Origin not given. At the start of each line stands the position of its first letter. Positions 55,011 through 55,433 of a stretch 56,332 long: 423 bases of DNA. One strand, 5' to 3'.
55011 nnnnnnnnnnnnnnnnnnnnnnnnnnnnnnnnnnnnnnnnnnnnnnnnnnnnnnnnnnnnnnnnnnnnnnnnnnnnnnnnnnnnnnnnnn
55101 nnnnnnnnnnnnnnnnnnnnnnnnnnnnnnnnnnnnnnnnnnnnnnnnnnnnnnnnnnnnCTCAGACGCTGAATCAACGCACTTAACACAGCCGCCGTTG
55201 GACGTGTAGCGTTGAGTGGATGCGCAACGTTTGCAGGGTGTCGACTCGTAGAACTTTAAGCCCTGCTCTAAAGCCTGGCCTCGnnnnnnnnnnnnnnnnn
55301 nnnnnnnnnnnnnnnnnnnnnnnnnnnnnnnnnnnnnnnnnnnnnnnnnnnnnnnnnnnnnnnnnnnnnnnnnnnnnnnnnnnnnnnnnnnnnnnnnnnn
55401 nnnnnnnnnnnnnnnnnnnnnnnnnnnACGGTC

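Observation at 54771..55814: First early gene encodes five tandem zinc-ribbon repeats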

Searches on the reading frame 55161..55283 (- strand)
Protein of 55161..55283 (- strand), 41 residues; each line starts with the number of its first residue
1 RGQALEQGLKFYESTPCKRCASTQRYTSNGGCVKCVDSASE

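Call 56: search_solved_structures(query=A4, max_evalue=10, show_alignments=3)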
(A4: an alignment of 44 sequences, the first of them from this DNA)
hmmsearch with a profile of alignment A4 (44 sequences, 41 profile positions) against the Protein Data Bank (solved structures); distinct sequences matched with E-value up to 10: 6.
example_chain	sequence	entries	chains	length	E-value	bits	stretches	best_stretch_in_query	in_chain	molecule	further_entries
4tpv_A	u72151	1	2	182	0.11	15.3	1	3-21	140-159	Platelet inhibitor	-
2hip_A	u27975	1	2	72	0.19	14.4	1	2-20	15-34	HIGH POTENTIAL IRON SULFUR PROTEIN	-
1pih_A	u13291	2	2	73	0.2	14.4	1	2-20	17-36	HIGH POTENTIAL IRON SULFUR PROTEIN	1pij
6f8l_G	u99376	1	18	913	0.47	13.2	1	3-23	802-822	Type IV pilus assembly protein PilF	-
2p09_A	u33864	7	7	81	5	9.9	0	12-23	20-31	a non-biological ATP binding protein with two mutations N32D and D65V | ATP Binding Protein-DX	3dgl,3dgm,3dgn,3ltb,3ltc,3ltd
3dgo_A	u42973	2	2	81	10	8.9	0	12-23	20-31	ATP Binding Protein-DX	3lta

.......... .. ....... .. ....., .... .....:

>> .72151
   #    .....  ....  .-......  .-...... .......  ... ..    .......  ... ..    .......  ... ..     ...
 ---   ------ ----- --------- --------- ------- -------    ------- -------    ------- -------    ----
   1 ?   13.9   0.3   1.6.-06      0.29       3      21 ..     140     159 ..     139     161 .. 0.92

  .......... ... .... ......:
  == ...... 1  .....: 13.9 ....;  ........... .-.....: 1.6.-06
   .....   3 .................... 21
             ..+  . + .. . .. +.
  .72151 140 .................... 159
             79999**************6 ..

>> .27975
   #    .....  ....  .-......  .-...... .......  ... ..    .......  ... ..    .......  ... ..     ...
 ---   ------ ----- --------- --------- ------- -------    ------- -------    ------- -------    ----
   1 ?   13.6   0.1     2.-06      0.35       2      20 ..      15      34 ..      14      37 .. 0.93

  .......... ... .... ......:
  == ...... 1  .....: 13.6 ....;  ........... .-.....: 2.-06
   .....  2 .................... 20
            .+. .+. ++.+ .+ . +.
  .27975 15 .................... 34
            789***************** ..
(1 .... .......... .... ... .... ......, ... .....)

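Call 57: find_homologous_proteins(query=A4, max_evalue=0.001)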
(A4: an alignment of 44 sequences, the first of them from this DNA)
Query A4 (44 sequences) (41 aa, profile of the alignment): 3 proteins with E <= 0.001 among 18 candidates.
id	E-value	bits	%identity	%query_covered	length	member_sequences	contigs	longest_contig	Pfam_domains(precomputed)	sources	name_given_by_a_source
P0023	6.5e-6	43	53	80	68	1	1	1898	-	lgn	-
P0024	1.3e-5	42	44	85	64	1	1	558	-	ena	-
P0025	2.6e-5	41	53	83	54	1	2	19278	-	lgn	-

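Call 80: search_protein_families(library=pfam, proteins=[P0023, P0024, P0025], max_evalue=1)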
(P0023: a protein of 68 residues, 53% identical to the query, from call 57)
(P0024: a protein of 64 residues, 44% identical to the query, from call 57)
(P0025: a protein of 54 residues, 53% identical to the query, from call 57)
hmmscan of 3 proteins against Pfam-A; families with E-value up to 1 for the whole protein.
P0023 (68 aa): 0 families

P0024 (64 aa): 1 family
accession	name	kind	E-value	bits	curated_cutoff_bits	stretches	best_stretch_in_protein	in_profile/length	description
PF07562.20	NCD3G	-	0.013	15.7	38.9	1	18-43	27-50/54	Nine Cysteines Domain of family 3 GPCR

P0025 (54 aa): 0 families

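Call 81: search_protein_families(library=phrogs, proteins=[P0023, P0025], max_evalue=0.01)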
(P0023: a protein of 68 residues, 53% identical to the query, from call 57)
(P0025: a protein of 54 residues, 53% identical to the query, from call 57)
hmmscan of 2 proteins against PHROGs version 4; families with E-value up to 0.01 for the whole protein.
P0023 (68 aa): 4 families
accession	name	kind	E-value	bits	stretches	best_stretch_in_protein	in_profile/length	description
phrog_1081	-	unknown function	1.9e-14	54.5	1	1-64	1-64/67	-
phrog_23777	-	unknown function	6.4e-08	33.9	1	8-58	3-48/75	-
phrog_15231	-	unknown function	0.00051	21.4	1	6-54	91-138/138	-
phrog_1035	-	DNA, RNA and nucleotide metabolism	0.0029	18.5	1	7-58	49-111/271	endonuclease VII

P0025 (54 aa): 3 families
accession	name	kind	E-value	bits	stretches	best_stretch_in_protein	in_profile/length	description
phrog_23777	-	unknown function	5.2e-12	47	1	6-45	8-47/75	-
phrog_1081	-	unknown function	6e-08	33.6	1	10-43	18-51/67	-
phrog_15231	-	unknown function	3.6e-06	28.3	1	8-43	100-135/138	-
